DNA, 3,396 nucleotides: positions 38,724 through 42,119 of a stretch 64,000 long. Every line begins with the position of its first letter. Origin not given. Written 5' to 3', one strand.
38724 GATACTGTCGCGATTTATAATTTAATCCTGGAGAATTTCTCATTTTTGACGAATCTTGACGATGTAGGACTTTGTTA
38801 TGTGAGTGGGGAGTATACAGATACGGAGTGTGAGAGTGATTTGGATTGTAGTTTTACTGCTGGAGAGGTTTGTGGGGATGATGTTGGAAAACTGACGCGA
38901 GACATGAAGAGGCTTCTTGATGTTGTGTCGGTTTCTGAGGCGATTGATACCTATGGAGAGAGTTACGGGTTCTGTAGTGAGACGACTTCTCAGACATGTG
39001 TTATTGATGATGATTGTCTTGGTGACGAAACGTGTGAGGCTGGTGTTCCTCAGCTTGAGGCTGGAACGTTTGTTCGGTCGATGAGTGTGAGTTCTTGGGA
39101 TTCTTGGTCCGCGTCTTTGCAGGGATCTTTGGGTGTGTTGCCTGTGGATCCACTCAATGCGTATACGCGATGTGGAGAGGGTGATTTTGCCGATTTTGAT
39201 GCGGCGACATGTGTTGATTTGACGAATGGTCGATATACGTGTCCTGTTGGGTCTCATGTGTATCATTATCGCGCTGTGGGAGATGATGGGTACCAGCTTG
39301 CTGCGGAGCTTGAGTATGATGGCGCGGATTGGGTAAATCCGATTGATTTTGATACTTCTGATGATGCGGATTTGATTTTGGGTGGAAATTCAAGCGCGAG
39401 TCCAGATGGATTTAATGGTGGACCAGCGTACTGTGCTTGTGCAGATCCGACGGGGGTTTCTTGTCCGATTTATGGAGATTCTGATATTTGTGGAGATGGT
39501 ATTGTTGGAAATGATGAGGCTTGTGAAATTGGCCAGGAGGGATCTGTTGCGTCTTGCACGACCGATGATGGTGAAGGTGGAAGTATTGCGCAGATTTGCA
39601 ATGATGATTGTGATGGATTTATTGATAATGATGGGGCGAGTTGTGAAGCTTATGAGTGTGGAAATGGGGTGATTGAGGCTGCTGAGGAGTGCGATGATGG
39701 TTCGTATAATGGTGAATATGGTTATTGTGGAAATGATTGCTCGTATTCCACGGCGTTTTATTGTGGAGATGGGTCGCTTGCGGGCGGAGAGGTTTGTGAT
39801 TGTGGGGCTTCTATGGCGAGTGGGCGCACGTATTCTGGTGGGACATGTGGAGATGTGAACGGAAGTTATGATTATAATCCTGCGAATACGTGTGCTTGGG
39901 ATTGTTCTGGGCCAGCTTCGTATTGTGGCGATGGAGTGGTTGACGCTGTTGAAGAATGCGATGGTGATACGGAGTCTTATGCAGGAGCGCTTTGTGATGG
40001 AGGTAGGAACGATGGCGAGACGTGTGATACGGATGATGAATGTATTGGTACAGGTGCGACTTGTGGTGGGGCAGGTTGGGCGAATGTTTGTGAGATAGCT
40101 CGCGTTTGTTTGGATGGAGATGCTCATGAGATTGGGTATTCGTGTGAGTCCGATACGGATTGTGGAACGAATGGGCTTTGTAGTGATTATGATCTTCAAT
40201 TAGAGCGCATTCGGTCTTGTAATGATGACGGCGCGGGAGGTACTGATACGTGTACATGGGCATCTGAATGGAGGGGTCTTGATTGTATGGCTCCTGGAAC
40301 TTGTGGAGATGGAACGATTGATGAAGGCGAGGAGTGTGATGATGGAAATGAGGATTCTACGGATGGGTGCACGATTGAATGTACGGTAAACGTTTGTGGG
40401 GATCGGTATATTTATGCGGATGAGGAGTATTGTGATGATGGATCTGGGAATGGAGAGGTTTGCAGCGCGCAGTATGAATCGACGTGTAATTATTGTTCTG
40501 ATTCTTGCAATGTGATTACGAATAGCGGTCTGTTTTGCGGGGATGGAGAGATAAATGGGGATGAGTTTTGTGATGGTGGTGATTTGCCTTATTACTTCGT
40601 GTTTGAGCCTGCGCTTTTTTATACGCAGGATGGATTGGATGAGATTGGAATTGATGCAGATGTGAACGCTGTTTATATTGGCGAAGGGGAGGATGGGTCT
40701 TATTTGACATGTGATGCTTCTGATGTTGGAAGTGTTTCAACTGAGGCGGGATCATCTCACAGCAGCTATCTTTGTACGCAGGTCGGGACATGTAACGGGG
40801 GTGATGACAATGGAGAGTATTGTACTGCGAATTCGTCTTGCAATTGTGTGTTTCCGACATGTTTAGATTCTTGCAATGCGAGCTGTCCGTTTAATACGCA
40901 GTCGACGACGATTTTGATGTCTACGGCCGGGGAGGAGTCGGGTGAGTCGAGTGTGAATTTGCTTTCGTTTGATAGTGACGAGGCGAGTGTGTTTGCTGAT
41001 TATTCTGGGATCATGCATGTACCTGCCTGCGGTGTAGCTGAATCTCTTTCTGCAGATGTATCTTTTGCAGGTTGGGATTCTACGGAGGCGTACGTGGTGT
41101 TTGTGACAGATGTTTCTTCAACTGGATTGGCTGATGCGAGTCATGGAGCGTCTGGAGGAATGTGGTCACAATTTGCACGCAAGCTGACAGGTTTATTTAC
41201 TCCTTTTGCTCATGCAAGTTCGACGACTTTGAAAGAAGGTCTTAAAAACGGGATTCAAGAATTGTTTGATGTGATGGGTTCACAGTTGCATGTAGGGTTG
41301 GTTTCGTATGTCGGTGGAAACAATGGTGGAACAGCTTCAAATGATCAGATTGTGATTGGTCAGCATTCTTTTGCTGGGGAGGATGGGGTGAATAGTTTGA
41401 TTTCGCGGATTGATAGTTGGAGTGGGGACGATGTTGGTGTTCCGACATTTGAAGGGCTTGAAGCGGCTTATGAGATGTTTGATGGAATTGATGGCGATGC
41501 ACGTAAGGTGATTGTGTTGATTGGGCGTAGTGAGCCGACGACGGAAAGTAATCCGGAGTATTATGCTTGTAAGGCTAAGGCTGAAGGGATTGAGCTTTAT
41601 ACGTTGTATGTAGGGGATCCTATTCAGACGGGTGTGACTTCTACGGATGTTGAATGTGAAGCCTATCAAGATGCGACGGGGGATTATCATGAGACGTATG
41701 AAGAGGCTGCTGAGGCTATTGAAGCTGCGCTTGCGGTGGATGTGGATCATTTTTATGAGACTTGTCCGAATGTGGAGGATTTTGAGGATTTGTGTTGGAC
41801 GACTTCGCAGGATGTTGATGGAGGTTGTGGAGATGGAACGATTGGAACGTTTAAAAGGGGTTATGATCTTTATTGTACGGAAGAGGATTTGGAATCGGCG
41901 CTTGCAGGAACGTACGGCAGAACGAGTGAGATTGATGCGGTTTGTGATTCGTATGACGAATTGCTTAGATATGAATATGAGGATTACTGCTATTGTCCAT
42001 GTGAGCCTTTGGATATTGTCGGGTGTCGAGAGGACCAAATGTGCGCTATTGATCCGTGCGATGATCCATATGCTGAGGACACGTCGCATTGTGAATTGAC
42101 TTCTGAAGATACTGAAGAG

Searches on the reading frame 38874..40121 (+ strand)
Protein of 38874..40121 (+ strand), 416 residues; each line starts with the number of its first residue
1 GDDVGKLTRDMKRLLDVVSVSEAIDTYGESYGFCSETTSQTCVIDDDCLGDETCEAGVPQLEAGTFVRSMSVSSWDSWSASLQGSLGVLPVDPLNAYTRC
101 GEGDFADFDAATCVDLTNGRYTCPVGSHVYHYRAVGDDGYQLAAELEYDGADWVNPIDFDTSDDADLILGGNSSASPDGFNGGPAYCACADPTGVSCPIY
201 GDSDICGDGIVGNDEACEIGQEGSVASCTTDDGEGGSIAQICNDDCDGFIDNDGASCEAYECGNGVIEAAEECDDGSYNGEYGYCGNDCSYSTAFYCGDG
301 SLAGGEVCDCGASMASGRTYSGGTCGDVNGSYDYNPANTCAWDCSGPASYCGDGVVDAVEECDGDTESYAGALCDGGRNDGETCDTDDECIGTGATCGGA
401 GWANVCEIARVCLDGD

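Call 81: search_protein_families(library=pfam, proteins=[window:38874-40121:+], max_evalue=0.01)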
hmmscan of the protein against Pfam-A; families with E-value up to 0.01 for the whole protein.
window:38874-40121:+ (416 aa): 1 family
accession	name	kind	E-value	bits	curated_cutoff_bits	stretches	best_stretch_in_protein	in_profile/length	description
PF13948.11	DUF4215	-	0.0005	20.8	27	0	204-221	19-36/47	Domain of unknown function (DUF4215)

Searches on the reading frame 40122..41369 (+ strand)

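Call 81: search_protein_families(library=pfam, proteins=[window:40122-41369:+], max_evalue=0.01)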
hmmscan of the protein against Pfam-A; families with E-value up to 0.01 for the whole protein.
window:40122-41369:+ (416 aa): 1 family
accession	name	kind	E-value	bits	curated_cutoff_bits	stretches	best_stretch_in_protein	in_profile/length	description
PF13948.11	DUF4215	-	0.00054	20.6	27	1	60-87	20-46/47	Domain of unknown function (DUF4215)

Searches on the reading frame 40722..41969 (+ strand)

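Call 81: search_protein_families(library=pfam, proteins=[window:40722-41969:+], max_evalue=0.01)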
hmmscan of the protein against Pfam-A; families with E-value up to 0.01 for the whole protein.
window:40722-41969:+ (416 aa): 1 family
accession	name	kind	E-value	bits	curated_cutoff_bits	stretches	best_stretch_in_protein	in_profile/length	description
PF00092.34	VWA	-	0.0012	19.5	23.8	1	185-300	34-142/174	von Willebrand factor type A domain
